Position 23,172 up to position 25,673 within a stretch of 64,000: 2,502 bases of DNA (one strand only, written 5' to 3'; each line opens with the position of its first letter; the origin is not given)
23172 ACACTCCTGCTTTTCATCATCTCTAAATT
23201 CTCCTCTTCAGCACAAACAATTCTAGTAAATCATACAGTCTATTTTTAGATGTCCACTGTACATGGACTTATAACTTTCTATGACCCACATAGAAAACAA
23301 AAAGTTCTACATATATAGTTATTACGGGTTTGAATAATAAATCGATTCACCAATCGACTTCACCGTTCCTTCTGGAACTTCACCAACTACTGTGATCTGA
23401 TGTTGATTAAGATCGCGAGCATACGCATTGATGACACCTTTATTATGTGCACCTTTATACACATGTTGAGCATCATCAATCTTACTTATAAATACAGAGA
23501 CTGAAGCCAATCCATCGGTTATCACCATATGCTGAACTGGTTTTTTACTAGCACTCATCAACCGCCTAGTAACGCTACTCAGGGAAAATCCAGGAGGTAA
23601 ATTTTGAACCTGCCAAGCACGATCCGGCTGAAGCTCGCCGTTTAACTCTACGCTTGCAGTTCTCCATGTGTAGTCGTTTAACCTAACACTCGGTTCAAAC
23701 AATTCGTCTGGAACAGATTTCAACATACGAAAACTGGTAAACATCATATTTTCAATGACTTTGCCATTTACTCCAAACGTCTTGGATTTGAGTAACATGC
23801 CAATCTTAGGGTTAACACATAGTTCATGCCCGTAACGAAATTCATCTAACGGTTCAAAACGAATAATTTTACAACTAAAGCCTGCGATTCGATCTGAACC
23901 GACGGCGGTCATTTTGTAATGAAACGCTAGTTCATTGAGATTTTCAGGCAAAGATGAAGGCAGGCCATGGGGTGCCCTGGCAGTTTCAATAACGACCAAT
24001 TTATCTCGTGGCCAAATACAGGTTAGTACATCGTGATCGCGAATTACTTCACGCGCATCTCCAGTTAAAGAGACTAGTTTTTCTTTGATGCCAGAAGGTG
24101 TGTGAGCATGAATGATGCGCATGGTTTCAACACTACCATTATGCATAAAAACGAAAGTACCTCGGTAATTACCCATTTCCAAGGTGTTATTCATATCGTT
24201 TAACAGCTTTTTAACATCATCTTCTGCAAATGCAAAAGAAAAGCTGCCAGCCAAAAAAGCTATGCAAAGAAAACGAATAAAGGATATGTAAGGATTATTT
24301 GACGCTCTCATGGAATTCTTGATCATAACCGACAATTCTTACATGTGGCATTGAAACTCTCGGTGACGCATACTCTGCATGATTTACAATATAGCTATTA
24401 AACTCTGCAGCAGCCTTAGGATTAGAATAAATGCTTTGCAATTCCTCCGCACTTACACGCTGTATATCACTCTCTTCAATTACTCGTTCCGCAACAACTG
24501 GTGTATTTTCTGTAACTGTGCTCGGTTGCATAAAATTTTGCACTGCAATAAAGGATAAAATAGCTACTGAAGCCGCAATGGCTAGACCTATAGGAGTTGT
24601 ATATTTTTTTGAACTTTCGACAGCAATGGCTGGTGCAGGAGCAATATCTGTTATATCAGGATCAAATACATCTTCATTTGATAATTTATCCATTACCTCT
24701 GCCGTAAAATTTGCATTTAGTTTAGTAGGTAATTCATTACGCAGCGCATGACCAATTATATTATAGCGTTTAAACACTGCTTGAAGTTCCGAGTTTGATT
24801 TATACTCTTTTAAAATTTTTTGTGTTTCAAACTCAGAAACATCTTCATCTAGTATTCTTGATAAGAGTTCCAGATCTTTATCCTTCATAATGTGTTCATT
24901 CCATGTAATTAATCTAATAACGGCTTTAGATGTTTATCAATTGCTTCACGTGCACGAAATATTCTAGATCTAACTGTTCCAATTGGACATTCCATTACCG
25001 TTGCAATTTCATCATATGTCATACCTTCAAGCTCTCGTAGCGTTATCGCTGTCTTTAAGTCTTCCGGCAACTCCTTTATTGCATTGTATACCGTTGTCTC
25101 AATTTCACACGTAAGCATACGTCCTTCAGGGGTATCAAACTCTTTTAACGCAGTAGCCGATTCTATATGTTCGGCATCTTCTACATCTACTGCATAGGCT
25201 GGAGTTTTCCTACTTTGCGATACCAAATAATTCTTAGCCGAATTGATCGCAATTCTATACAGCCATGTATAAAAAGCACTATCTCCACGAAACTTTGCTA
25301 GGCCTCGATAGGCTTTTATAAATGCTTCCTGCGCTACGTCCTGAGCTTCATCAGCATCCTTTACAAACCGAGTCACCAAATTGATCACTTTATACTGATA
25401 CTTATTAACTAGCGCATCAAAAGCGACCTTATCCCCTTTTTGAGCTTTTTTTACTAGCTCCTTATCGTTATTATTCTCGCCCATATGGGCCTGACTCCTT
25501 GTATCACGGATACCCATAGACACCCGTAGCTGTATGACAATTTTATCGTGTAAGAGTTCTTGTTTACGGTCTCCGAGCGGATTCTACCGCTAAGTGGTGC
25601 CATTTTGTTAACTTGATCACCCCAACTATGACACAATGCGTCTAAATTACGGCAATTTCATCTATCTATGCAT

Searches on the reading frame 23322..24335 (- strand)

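Call 38: search_protein_families(library=pfam, proteins=[window:23322-24335:-], max_evalue=0.00001)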
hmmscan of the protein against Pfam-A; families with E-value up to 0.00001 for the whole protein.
window:23322-24335:- (337 aa): 2 families
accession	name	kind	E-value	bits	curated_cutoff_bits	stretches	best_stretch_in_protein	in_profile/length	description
PF03888.20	MucB_RseB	-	1.5e-49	168.5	22.3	1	41-216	2-177/178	MucB/RseB N-terminal domain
PF17188.9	MucB_RseB_C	-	1e-27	96.5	30.1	1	238-332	4-96/97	MucB/RseB C-terminal domain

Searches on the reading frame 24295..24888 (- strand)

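Call 38: search_protein_families(library=pfam, proteins=[window:24295-24888:-], max_evalue=0.00001)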
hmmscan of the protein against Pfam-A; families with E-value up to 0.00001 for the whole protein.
window:24295-24888:- (197 aa): 1 family
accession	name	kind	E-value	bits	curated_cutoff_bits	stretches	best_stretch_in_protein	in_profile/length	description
PF03872.18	RseA_N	-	7.5e-12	46.1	24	1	7-76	4-70/87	Anti sigma-E protein RseA, N-terminal domain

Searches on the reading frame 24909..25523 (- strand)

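Call 38: search_protein_families(library=pfam, proteins=[window:24909-25523:-], max_evalue=0.00001)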
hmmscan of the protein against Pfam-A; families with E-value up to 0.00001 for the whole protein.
window:24909-25523:- (204 aa): 4 families
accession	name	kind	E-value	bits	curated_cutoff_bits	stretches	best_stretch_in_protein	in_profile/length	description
PF04542.20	Sigma70_r2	-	1.9e-18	66.5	24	1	38-105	1-70/71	Sigma-70 region 2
PF08281.18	Sigma70_r4_2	-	4.7e-18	65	25.7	1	145-194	4-53/54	Sigma-70, region 4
PF04545.22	Sigma70_r4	-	3.7e-10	39.6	24.1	1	148-194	1-47/50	Sigma-70, region 4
PF07638.17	Sigma70_ECF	-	2.3e-07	31.3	21.1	1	22-199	6-183/185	ECF sigma factor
